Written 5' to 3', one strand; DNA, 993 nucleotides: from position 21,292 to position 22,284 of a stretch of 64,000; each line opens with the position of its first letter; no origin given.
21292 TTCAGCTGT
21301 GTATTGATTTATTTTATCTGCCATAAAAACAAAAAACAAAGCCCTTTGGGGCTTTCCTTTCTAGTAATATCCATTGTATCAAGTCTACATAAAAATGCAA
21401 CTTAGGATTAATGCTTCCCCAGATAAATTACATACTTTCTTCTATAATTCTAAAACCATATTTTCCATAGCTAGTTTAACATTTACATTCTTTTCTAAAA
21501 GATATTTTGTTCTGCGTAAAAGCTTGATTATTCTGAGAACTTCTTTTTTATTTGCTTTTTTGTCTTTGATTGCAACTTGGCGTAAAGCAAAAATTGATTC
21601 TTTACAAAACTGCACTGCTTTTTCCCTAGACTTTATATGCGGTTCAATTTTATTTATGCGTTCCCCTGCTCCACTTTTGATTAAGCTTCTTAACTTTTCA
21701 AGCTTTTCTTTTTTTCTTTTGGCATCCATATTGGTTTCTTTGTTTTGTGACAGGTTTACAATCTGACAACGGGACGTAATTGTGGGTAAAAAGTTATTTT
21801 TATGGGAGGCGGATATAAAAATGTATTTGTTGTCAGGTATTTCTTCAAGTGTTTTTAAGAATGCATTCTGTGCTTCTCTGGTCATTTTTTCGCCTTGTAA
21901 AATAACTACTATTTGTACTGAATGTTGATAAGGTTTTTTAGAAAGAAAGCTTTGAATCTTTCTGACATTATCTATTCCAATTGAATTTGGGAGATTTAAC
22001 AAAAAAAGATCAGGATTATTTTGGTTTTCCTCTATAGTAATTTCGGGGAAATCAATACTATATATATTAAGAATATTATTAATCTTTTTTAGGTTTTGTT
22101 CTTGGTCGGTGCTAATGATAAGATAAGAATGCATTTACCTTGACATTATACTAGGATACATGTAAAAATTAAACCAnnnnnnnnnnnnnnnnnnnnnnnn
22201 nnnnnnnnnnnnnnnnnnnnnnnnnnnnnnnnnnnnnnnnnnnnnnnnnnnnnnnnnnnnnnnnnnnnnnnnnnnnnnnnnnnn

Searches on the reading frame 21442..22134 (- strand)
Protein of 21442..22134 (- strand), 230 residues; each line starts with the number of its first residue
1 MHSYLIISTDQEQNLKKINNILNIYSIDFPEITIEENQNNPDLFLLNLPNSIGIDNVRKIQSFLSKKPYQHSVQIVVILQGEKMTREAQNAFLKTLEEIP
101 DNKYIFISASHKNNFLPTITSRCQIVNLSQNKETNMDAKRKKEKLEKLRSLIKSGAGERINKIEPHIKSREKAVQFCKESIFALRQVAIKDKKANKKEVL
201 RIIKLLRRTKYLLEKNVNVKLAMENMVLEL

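Call 10: search_protein_families(library=pfam, proteins=[window:21442-22134:-])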
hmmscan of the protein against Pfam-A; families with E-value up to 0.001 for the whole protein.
window:21442-22134:- (230 aa): 1 family
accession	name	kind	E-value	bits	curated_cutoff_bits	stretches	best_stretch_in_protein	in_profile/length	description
PF13177.12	DNA_pol3_delta2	-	1.3e-25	90.7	27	1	14-130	53-159/161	DNA polymerase III, delta subunit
